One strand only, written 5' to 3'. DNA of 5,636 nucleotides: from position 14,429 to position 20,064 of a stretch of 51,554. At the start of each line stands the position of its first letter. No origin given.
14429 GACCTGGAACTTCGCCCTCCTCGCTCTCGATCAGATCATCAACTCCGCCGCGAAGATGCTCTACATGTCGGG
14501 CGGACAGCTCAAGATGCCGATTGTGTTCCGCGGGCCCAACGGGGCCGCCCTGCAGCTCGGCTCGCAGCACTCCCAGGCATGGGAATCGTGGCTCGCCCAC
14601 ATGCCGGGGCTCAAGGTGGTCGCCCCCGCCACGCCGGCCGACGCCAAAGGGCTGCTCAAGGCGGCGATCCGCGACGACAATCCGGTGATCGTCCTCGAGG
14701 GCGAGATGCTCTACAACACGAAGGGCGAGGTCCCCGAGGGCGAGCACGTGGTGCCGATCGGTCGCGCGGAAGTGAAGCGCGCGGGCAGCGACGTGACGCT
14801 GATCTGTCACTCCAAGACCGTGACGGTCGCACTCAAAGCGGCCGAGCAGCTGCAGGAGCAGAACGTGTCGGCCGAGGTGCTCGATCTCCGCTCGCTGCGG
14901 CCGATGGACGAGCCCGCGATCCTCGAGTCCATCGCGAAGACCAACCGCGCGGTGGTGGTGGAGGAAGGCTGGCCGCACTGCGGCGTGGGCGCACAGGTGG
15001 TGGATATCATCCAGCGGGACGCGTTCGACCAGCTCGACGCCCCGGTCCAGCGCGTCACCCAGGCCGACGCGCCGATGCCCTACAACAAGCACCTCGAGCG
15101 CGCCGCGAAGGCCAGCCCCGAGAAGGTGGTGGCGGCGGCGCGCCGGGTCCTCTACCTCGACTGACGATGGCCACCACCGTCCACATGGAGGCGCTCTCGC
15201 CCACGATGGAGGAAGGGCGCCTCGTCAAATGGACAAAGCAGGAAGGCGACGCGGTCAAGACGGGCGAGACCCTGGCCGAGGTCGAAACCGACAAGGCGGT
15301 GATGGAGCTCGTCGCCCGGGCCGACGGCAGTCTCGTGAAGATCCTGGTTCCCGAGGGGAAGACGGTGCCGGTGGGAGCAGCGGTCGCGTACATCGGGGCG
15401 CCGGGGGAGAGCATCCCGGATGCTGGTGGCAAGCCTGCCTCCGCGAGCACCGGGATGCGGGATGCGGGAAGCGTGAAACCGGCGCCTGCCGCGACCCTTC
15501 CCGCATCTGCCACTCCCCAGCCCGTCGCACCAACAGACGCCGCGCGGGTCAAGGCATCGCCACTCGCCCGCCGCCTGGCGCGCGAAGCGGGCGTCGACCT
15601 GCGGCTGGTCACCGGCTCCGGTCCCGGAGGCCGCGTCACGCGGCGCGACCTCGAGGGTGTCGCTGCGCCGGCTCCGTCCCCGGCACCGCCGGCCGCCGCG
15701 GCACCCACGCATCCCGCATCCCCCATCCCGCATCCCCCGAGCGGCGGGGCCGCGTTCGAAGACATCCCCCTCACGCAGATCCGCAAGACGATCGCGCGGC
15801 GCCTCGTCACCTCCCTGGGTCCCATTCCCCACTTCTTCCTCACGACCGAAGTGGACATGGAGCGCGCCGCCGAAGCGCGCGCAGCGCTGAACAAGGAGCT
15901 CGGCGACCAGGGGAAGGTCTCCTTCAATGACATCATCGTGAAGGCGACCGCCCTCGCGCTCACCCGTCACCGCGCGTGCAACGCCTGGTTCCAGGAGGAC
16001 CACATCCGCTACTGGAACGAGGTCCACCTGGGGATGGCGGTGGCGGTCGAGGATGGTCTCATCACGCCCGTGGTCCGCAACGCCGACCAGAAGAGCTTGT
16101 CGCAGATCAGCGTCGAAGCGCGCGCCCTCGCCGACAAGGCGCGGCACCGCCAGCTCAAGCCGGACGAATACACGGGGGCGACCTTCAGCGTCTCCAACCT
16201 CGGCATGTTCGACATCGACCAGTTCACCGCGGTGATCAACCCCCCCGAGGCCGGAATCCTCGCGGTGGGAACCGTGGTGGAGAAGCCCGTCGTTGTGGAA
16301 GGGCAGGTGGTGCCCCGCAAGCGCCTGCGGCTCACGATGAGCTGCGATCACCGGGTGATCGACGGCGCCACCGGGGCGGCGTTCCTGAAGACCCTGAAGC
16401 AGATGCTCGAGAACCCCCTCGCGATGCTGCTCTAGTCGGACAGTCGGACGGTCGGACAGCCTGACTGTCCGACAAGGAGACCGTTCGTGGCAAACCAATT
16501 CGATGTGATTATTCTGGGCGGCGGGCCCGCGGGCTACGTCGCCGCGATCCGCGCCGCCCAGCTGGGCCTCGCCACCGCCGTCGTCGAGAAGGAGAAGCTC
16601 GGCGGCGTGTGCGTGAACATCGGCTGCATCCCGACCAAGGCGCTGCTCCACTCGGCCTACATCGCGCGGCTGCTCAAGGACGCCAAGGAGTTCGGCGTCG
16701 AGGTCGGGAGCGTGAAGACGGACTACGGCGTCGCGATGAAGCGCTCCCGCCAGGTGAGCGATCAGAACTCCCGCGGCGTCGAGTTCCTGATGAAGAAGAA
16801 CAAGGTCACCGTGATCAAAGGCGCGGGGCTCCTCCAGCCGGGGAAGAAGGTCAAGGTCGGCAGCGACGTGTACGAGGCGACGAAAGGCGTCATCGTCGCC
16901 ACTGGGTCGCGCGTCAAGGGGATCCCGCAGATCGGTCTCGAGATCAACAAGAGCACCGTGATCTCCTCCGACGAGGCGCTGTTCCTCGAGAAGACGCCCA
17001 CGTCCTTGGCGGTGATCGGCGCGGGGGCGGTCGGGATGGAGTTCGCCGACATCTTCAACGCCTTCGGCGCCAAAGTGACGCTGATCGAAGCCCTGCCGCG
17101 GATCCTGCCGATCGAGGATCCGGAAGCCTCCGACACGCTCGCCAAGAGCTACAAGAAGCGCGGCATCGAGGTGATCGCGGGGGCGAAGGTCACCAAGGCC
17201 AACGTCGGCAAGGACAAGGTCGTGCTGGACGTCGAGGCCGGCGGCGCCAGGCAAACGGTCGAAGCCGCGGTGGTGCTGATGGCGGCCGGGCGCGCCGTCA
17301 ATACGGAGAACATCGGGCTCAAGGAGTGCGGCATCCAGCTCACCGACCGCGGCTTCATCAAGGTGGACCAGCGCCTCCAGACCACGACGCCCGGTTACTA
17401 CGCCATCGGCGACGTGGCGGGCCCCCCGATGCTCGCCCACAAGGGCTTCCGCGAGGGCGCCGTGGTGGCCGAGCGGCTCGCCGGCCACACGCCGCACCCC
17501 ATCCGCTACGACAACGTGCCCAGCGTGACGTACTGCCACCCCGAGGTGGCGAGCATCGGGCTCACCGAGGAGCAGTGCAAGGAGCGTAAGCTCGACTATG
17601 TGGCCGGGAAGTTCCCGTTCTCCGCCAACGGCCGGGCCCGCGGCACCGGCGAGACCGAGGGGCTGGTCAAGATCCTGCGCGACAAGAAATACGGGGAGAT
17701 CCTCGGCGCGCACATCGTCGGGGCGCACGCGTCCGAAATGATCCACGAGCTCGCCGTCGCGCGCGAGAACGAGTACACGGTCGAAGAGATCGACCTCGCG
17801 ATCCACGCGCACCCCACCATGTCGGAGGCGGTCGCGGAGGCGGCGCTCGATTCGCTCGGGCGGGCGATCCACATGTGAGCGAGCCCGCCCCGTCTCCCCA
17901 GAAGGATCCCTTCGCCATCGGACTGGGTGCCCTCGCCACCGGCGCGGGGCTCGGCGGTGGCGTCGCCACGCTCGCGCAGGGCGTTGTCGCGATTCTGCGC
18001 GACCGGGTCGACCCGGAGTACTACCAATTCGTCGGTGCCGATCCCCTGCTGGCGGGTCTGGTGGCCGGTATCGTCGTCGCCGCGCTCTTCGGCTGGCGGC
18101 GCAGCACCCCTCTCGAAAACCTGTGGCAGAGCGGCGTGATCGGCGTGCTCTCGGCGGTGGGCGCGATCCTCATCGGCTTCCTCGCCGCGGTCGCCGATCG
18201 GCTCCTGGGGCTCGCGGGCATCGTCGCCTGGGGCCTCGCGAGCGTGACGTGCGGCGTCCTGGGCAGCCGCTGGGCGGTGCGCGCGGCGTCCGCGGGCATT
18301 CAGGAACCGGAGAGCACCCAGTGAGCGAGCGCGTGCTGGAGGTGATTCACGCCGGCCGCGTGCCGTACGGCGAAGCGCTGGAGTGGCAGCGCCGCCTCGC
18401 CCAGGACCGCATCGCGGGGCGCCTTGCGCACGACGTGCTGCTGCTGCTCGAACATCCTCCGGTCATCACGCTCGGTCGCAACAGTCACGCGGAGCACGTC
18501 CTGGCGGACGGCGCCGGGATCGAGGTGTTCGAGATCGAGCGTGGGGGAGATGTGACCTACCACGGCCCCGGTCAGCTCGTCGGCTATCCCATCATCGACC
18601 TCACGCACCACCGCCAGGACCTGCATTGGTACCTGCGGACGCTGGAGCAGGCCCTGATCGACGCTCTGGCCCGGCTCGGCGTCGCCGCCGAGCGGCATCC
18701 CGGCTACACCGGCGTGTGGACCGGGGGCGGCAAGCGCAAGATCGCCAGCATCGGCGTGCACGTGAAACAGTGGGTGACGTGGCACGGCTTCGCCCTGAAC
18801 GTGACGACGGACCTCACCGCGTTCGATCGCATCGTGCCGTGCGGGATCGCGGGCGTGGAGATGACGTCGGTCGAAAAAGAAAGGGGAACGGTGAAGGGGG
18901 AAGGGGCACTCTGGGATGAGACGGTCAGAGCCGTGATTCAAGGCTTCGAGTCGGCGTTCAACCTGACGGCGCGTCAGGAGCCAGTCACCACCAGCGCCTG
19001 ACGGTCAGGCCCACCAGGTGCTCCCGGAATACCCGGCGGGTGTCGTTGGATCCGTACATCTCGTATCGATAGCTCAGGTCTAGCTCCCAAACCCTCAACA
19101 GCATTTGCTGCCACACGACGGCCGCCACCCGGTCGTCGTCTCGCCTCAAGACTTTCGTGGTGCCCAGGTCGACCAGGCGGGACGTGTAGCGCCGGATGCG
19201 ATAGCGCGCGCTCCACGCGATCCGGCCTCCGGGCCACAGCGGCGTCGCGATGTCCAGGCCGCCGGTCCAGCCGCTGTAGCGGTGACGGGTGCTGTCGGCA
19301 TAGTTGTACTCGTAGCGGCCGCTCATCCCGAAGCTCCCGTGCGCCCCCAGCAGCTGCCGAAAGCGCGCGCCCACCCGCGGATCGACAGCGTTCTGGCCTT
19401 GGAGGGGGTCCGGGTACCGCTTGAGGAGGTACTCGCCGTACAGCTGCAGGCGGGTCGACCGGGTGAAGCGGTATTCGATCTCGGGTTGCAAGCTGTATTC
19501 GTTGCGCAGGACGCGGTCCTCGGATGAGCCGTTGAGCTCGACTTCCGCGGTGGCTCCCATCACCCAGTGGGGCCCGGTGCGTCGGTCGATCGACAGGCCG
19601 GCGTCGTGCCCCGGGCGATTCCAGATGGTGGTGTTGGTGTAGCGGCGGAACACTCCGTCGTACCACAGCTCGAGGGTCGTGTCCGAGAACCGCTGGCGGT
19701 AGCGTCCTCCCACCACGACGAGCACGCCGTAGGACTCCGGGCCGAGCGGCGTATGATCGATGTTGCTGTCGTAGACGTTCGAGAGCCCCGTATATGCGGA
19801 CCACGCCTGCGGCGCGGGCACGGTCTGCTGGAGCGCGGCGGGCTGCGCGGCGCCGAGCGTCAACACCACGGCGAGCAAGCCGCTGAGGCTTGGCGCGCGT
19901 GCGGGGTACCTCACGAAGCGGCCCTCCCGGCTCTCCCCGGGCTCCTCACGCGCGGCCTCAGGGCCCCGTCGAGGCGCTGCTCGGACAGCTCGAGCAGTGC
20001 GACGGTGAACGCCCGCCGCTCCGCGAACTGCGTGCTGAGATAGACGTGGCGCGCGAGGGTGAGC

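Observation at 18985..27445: Self-contained seven-gene glycoconjugate make-decorate-export module built from non-canonical parts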

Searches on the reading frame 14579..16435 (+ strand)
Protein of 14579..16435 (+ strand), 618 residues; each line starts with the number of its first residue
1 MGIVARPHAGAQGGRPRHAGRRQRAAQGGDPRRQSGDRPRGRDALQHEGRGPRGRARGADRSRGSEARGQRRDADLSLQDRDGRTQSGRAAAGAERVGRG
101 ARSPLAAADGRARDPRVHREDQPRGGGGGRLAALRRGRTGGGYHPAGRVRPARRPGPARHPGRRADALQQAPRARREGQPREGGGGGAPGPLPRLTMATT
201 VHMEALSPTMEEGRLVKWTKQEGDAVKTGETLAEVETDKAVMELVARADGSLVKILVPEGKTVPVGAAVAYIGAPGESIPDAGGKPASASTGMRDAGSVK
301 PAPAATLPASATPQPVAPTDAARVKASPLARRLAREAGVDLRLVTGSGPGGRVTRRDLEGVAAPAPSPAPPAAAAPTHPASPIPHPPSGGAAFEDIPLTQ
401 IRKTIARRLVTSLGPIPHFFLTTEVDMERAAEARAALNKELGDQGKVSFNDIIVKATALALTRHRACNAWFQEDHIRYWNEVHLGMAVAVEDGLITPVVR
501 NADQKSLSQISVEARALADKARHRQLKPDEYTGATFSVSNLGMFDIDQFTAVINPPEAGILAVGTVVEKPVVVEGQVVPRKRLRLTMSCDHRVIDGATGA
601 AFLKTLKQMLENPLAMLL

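Call 14: search_protein_families(library=pfam, proteins=[window:14579-16435:+], max_evalue=0.01)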
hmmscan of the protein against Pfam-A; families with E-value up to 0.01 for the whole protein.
window:14579-16435:+ (618 aa): 3 families
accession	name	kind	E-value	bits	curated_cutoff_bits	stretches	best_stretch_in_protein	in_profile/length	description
PF00198.28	2-oxoacid_dh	-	2.2e-83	279.7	23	1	393-618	4-232/232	2-oxoacid dehydrogenases acyltransferase (catalytic domain)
PF00364.28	Biotin_lipoyl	-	9.1e-18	64.3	22.1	1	200-272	2-73/73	Biotin-requiring enzyme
PF02817.22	E3_binding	-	2.8e-16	59.9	23.7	1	324-359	1-36/36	e3 binding domain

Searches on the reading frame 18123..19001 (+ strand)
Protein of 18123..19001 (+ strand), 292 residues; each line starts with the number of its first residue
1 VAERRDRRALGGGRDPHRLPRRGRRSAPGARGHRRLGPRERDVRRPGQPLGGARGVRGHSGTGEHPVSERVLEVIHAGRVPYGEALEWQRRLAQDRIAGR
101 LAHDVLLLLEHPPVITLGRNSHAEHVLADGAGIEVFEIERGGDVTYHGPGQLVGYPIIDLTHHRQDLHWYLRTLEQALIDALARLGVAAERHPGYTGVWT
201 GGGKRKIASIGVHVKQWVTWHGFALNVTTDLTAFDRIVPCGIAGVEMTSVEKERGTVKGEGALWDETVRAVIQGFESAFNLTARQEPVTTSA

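Call 14: search_protein_families(library=pfam, proteins=[window:18123-19001:+], max_evalue=0.01)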
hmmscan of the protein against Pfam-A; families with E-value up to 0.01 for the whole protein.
window:18123-19001:+ (292 aa): 1 family
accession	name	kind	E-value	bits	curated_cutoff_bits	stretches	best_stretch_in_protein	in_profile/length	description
PF21948.1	LplA-B_cat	-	4.2e-45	154.6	27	1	82-275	2-199/200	Lipoyl protein ligase A/B catalytic domain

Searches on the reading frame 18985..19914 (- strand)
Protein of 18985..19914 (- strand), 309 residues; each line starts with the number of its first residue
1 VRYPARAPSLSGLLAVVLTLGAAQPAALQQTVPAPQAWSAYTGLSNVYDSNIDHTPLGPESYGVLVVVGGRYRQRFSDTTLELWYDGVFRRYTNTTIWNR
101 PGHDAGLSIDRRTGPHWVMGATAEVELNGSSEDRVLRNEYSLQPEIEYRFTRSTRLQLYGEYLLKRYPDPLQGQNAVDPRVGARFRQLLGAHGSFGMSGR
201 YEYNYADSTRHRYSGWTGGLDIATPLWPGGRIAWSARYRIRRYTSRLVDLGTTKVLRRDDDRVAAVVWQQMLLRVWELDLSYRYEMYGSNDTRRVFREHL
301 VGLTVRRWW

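Call 13: search_solved_structures(query=window:18985-19914:-, max_evalue=10)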
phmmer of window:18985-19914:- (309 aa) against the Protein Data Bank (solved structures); distinct sequences matched with E-value up to 10: 0.
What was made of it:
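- On 14-strand monomeric porins (CymA/OmpG-like): There are no PDB sequence hits (call 13).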

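Call 30: find_homologous_proteins(query=window:18985-19914:-, max_evalue=0.001)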
Query window:18985-19914:- (309 aa): 80 proteins with E <= 0.001 among 4473 candidates.
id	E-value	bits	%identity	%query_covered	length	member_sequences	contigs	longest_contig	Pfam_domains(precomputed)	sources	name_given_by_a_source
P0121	4.5e-207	705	99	100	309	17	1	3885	-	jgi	-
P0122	5.5e-172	589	85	100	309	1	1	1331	-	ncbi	-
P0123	1.7e-167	575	84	90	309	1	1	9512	-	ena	-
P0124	1.9e-162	558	81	99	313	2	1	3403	-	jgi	jgi:hypothetical protein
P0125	1.2e-144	500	77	93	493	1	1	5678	PF13620.13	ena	-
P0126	1.8e-143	496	77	93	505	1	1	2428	PF13620.13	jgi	jgi:hypothetical protein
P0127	3.3e-142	492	73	95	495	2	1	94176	PF13620.13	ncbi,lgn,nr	ncbi:MAG TPA: carboxypeptidase regulatory-like domain-containing protein [Gemmatimonadales bacterium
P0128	6.4e-142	491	76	88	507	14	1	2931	PF13620.13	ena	-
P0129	1.8e-141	489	78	88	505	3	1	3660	PF13715.13,PF13620.13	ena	-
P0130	1.4e-138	480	73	94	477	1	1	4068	PF13620.13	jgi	jgi:hypothetical protein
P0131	1.1e-137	477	74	92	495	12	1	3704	PF13715.13,PF13620.13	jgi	-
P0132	7.5e-136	471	74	93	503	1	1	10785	PF13620.13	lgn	-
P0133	1.0e-135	470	75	88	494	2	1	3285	PF13620.13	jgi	jgi:hypothetical protein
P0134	1.6e-134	466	72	93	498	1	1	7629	PF13620.13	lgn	-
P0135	6.5e-128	445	69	93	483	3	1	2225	PF13620.13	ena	-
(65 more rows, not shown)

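Call 42: predict_structure(alignment_id=A3)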
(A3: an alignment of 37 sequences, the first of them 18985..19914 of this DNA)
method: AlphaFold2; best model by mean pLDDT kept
length: 309 residues; sequences in the alignment: 37
mean_pLDDT: 84.6   pTM: 0.78
mean pLDDT of the five models: 84.6, 84.4, 82.5, 81.9, 79.9
residues with pLDDT >= 90: 210; 70-90: 50; 50-70: 14; < 50: 35
segments of 3 or more residues with pLDDT < 50: 1-35
pLDDT, mean of each block of 10 residues (from residue 1): 35 28 29 62 97 90 96 93 95 91 95 96 90 79 97 96 81 77 95 93 77 92 90 94 90 93 96 94 95 92 96
secondary structure, 60 per line:
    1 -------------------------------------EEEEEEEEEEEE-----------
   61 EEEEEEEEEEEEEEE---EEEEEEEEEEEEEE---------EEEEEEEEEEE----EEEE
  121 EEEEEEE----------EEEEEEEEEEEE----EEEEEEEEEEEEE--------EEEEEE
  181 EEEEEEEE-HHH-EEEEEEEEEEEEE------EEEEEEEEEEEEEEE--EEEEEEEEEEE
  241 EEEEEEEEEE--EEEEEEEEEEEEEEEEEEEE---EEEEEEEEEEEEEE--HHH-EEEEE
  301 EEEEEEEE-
elements in order: E38-49 E61-75 E79-92 E102-112 E117-127 E138-149 E154-166 E175-188 E194-206 E213-227 E230-250 E253-272 E276-289 E296-308
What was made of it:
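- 18985..19914 (-): G7: outer-membrane 14-strand beta-barrel with a signal peptide. It is the proposed outer-membrane passage for the product and is a short form that lacks the usual N-terminal CarboxypepD_reg domain. The AF2 model has pLDDT 84.6 with 14 strands (call 42).
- On 14-strand monomeric porins (CymA/OmpG-like): The AF2 model shows 14 strands with pLDDT 84.6 (call 42).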

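Call 46: fold_search(model_id=the predicted structure, library=pdb)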
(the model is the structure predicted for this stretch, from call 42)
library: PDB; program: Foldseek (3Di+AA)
matches with E <= 10: 877; with E <= 0.001: 259
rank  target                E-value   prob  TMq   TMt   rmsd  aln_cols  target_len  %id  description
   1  4v3g_A                6.2e-09  1.00  0.56  0.53   7.7       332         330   12  Crystal structure of CymA from Klebsiella oxytoca (released 2015-06-03)
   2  4v3h_B                1.2e-08  1.00  0.57  0.58   6.7       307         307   13  Crystal structure of CymA from Klebsiella oxytoca (released 2015-06-03)
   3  4d51                  2.0e-08  1.00  0.57  0.57   6.4       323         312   11  Crystal structure of CymA from Klebsiella oxytoca (released 2015-06-03)
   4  4d5b_B                2.6e-08  1.00  0.54  0.54   6.9       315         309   12  Crystal structure of CymA from Klebsiella oxytoca (released 2015-06-03)
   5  4v3g_B                3.1e-08  1.00  0.57  0.55   6.0       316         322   12  Crystal structure of CymA from Klebsiella oxytoca (released 2015-06-03)
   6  4d5b_A                3.6e-08  1.00  0.54  0.53   7.3       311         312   12  Crystal structure of CymA from Klebsiella oxytoca (released 2015-06-03)
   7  4v3h_A                3.8e-08  1.00  0.57  0.57   6.2       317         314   12  Crystal structure of CymA from Klebsiella oxytoca (released 2015-06-03)
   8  4d5d_A                7.2e-08  1.00  0.58  0.57   6.3       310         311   12  Crystal structure of CymA from Klebsiella oxytoca (released 2015-06-03)
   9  2y2x_A                1.3e-07  1.00  0.45  0.39  11.6       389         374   11  Crystal Structure of Pseudomonas Aeruginosa OpdK with Vanillate (released 2011-12-28)
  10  2iwv_A                2.2e-07  1.00  0.54  0.59   7.0       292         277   11  Structure of the monomeric outer membrane porin OmpG in the open and closed conformation (released 2006-08-14)
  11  2fgq                  2.4e-07  1.00  0.52  0.49  10.4       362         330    8  High resolution X-ray structure of Omp32 in complex with malate (released 2006-01-31)
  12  3sys_B                2.8e-07  1.00  0.44  0.39  11.7       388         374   10  Improved crystal structure of Pseudomonas aeruginosa OccK1 (OpdK) (released 2012-02-08)
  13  2qtk_B                3.6e-07  1.00  0.46  0.40  11.5       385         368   11  Crystal Structure of the outer membrane protein opdK from Pseudomonas aeruginosa (released 2008-06-24)
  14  2qtk_A                3.8e-07  1.00  0.44  0.39  12.5       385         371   11  Crystal Structure of the outer membrane protein opdK from Pseudomonas aeruginosa (released 2008-06-24)
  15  2y0h                  3.8e-07  1.00  0.40  0.36  12.7       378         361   12  Crystal Structure of Pseudomonas Aeruginosa OpdL (released 2011-12-21)
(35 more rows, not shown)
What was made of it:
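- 18985..19914 (-): The Foldseek top hits are CymA and OmpG at TM about 0.57 (call 46).
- On 14-strand monomeric porins (CymA/OmpG-like): CymA and OmpG are the best Foldseek hits (call 46).
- Closest known: CymA / OmpG 14-strand monomeric oligosaccharide channels. Same: The best Foldseek hits are CymA (E 6e-9, TM 0.56-0.58) and OmpG (call 46).
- G7 is a 14-strand barrel closest to the oligosaccharide channels CymA and OmpG (calls 42, 46).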

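Call 62: search_protein_families(library=pfam, alignment_id=A3, max_evalue=1)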
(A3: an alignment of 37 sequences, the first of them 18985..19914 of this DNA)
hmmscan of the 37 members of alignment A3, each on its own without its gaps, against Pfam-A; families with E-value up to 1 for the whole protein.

A. member 1, window:18985-19914:- (309 aa): 2 families
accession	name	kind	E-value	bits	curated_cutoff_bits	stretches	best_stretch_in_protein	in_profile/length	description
PF13557.12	Phenol_MetA_deg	-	0.0046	17.5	22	1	99-188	115-214/242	Putative MetA-pathway of phenol degradation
PF04575.19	SlipAM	-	0.11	12.5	22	1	142-291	120-270/288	Surface lipoprotein assembly modifier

B. families by the number of members that match (of 37 scanned): 18 families
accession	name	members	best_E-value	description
PF04575.19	SlipAM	21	0.00012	Surface lipoprotein assembly modifier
PF13620.12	CarboxypepD_reg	16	1.2e-10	Carboxypeptidase regulatory-like domain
PF13505.12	OMP_b-brl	15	3.8e-14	Outer membrane protein beta-barrel domain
PF13557.12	Phenol_MetA_deg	12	2.3e-07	Putative MetA-pathway of phenol degradation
PF13715.12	CarbopepD_reg_2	12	6.9e-05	CarboxypepD_reg-like domain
PF04338.18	DUF481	5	0.18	Protein of unknown function, DUF481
PF10082.15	BBP2_2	3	0.0033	Putative beta-barrel porin 2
PF02412.23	TSP_3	2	0.00028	Thrombospondin type 3 repeat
PF14905.12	OMP_b-brl_3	2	0.006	Outer membrane protein beta-barrel family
PF12099.14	DUF3575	2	0.073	Protein of unknown function (DUF3575)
PF05275.17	CopB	1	0.014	Copper resistance protein B precursor (CopB)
PF24653.1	Phage_OMP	1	0.085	Cyanophage outer membrane protein like beta barrel domain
PF05518.16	Totivirus_coat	1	0.096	Totivirus coat protein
PF00593.30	TonB_dep_Rec_b-barrel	1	0.11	TonB dependent receptor-like, beta-barrel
PF07437.17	YfaZ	1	0.15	YfaZ precursor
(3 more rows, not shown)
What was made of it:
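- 18985..19914 (-): Family members weakly match SlipAM, OMP_b-brl, Phenol_MetA_deg and DUF481 (call 62).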
